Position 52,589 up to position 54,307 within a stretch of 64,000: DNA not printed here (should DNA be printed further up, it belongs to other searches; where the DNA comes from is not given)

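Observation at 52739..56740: Low-GC island: wHTH-FIST regulator + PaaK/LuxE-like adenylating enzyme + ALDH/LuxC-like enzyme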

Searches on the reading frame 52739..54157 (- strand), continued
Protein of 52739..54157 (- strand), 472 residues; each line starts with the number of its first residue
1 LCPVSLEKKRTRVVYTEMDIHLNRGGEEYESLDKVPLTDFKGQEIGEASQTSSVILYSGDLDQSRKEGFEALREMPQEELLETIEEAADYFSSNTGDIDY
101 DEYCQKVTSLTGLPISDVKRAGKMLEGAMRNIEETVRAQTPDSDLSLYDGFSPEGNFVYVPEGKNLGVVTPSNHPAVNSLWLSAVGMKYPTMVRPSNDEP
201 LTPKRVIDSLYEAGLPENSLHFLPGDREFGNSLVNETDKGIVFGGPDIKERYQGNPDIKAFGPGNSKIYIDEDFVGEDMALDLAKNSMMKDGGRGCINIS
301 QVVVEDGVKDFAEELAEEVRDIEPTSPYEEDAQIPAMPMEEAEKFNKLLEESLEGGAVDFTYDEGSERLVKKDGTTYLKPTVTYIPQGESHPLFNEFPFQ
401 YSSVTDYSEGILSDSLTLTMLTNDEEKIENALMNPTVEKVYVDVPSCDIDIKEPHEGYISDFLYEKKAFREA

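Call 52: fold_search(model_id=the predicted structure, library=pdb)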
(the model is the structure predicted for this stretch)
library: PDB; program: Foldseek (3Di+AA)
matches with E <= 10: 967; with E <= 0.001: 694
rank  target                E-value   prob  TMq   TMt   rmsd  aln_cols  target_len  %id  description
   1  9zh8_A                3.6e-23  1.00  0.81  0.78   4.2       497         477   16  CryoEM structure of aldehyde dehydrogenase from Burkholderia cenocepacia at 2.33A resolution (released 2025-12-10)
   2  5x5t_A                2.7e-22  1.00  0.81  0.78   4.2       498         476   18  Crystal structure of alpha-ketoglutarate semialdehyde dehydrogenase (KGSADH) from Azospirillum brasilense (released 2017-05-10)
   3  5izd_A                2.8e-22  1.00  0.80  0.74   4.4       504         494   17  Wild-type glyceraldehyde dehydrogenase from Thermoplasma acidophilum in complex with NADP (released 2017-04-05)
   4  3ek1_B                4.9e-22  1.00  0.80  0.76   4.2       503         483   16  Crystal structure of aldehyde dehydrogenase from brucella melitensis biovar abortus 2308 (released 2008-09-30)
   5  3rjl_B                5.4e-22  1.00  0.77  0.69   4.8       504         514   17  Crystal structure of 1-pyrroline-5-carboxylate dehydrogenase from Bacillus licheniformis (Target NYSGRC-000337) (released 2011-04-27)
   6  5m4x_B                6.7e-22  1.00  0.76  0.74   4.1       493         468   17  Mutant glyceraldehyde dehydrogenase (F34M+Y399C+S405N) from Thermoplasma acidophilum (released 2017-12-20)
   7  5m4x_D                8.8e-22  1.00  0.77  0.75   4.0       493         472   17  Mutant glyceraldehyde dehydrogenase (F34M+Y399C+S405N) from Thermoplasma acidophilum (released 2017-12-20)
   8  3ek1_G                9.9e-22  1.00  0.79  0.75   4.3       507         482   17  Crystal structure of aldehyde dehydrogenase from brucella melitensis biovar abortus 2308 (released 2008-09-30)
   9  5kf0_A                1.5e-21  1.00  0.82  0.78   3.8       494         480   16  Crystal structure of an Aldedhyde dehydrogenase from Burkholderia vietnamiensis (released 2016-11-09)
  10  5m4x_A                1.6e-21  1.00  0.77  0.76   4.1       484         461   18  Mutant glyceraldehyde dehydrogenase (F34M+Y399C+S405N) from Thermoplasma acidophilum (released 2017-12-20)
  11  5u0l_A                1.7e-21  1.00  0.82  0.77   3.6       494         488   16  X-ray crystal structure of fatty aldehyde dehydrogenase enzymes from Marinobacter aquaeolei VT8 complexed with a subst (released 2017-04-26)
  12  5j6b_D                1.9e-21  1.00  0.81  0.77   4.5       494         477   17  Crystal structure of Aldehyde dehydrogenase from Burkholderia thailandensis in covelent complex with NADPH (released 2016-05-04)
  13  5mz5_A                2.1e-21  1.00  0.80  0.76   4.8       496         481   17  Crystal structure of aldehyde dehydrogenase 21 (ALDH21) from Physcomitrella patens in its apoform (released 2017-08-09)
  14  5m4x_C                2.4e-21  1.00  0.77  0.76   4.0       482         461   18  Mutant glyceraldehyde dehydrogenase (F34M+Y399C+S405N) from Thermoplasma acidophilum (released 2017-12-20)
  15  5j6b_B                2.8e-21  1.00  0.81  0.78   4.4       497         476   17  Crystal structure of Aldehyde dehydrogenase from Burkholderia thailandensis in covelent complex with NADPH (released 2016-05-04)
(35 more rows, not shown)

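Call 53: find_encoding_contigs(protein=P0021, flank=6000, max_places=2)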
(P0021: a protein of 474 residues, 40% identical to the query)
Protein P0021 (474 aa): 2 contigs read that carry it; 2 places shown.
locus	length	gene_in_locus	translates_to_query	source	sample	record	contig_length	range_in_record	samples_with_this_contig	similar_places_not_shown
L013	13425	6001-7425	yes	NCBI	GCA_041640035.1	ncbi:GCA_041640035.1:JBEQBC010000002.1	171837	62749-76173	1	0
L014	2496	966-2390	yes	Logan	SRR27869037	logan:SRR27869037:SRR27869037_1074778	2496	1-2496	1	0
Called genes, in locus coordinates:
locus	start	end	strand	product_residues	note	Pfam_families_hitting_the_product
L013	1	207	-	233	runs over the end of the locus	-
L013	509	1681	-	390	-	PF00162:PGK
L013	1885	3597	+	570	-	PF00587:tRNA-synt_2b, PF03129:HGTP_anticodon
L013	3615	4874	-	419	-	PF08495:FIST, PF10442:FIST_C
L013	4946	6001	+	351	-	-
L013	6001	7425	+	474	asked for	PF00171:Aldedh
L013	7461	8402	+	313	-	PF01428:zf-AN1, PF08551:DUF1751 (weak), PF01694:Rhomboid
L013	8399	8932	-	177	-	PF02778:tRNA_int_endo_N, PF01974:tRNA_int_endo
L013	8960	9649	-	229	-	PF01351:RNase_HII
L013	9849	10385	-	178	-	-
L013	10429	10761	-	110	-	PF12680:SnoaL_2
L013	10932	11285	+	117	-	PF01155:HypA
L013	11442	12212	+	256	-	PF00491:Arginase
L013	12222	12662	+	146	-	-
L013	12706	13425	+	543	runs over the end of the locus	PF03485:Arg_tRNA_synt_N, PF09334:tRNA-synt_1g (faint), PF00750:tRNA-synt_1d, PF01406:tRNA-synt_1e (faint), PF05746:DALR_1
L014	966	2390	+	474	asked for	PF00171:Aldedh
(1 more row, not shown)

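Call 54: find_encoding_contigs(protein=P0022, flank=6000, max_places=2)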
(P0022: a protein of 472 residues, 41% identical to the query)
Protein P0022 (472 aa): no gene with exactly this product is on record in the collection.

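Call 55: find_encoding_contigs(protein=P0032, flank=6000, max_places=2)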
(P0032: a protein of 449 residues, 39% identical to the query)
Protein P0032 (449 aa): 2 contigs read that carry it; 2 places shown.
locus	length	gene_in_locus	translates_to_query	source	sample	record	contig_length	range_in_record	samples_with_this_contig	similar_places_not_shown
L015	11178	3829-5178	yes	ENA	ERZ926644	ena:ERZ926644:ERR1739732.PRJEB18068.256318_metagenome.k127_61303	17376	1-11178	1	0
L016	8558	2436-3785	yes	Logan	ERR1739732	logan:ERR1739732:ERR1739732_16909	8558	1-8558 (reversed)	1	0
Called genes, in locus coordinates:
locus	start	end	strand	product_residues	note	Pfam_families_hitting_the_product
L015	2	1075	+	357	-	?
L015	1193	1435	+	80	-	-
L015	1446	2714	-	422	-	PF08495:FIST, PF10442:FIST_C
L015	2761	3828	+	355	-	-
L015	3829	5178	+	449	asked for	PF00171:Aldedh, PF05893:LuxC (weak)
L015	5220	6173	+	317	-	PF01428:zf-AN1, PF01694:Rhomboid, PF08551:DUF1751 (weak)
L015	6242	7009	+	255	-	PF24827:AstE_AspA_cat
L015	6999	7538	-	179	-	PF02778:tRNA_int_endo_N, PF01974:tRNA_int_endo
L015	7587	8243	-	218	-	PF01351:RNase_HII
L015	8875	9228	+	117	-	PF01155:HypA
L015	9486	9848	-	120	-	-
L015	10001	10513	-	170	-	PF22769:DCD, PF00692:dUTPase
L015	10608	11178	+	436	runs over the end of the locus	PF01336:tRNA_anti-codon, PF00152:tRNA-synt_2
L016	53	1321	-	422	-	PF08495:FIST, PF10442:FIST_C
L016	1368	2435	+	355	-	-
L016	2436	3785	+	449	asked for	PF00171:Aldedh, PF05893:LuxC (weak)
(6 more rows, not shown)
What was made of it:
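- HTH-less FIST genes accompany the pair in L013 and L015 (calls 53, 55).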

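Call 61: search_protein_families(library=pfam, proteins=[L013:4946-6001:+, L015:2761-3828:+], max_evalue=1)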
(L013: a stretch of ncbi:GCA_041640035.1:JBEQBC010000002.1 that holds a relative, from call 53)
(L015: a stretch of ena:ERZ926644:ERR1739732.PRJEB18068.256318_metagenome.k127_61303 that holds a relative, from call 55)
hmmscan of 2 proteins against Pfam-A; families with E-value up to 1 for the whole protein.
L013:4946-6001:+ (351 aa): 0 families

L015:2761-3828:+ (355 aa): 0 families

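Call 80: find_encoding_contigs(protein=P0092, flank=5000, max_places=2)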
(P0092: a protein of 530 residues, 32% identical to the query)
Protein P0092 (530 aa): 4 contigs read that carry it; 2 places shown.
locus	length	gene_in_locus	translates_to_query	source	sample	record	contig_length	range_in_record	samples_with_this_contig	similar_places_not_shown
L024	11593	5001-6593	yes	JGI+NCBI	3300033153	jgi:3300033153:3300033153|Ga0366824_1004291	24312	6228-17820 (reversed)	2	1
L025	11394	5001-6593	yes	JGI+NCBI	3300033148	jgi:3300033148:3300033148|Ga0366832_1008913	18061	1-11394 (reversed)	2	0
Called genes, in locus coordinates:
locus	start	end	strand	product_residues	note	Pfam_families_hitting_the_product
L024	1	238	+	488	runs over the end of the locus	PF02310:B12-binding, PF04055:Radical_SAM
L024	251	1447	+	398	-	PF10050:DUF2284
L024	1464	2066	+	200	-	PF10050:DUF2284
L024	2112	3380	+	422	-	PF04015:DUF362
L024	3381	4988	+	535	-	-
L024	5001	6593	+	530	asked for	PF00171:Aldedh (weak)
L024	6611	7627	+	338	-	PF01136:Peptidase_U32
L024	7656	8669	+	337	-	PF01136:Peptidase_U32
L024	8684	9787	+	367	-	-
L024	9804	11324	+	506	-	PF04055:Radical_SAM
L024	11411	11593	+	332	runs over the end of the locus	-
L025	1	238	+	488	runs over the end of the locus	PF02310:B12-binding, PF04055:Radical_SAM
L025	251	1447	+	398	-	PF10050:DUF2284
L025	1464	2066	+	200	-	PF10050:DUF2284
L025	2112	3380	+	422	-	PF04015:DUF362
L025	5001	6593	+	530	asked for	PF00171:Aldedh (weak)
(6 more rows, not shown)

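Call 81: search_protein_families(library=pfam, alignment_id=A2, max_evalue=0.001)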
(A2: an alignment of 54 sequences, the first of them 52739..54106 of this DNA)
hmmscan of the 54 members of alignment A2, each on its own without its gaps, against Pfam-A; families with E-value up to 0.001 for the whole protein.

A. member 1, window:52739-54106:- (455 aa): 1 family
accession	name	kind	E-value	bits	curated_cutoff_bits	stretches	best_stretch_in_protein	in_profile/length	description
PF00171.27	Aldedh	-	7.1e-17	61.5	23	1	49-366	39-355/461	Aldehyde dehydrogenase family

B. families by the number of members that match (of 54 scanned): 2 families
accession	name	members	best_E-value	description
PF00171.27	Aldedh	54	6.8e-25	Aldehyde dehydrogenase family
PF05893.19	LuxC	16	2.6e-10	Acyl-CoA reductase (LuxC)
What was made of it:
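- On LuxC acyl-CoA reductase (PF05893): 16 of 54 relatives do match LuxC at E<=1e-3 (call 81).
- Closest known: LuxE/LuxC fatty acid reductase of luminous bacteria. Same: 16 of 54 EhpG-like relatives also hit the LuxC model (call 81).
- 16 of 54 family members also touch the LuxC acyl-CoA reductase model (call 81).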
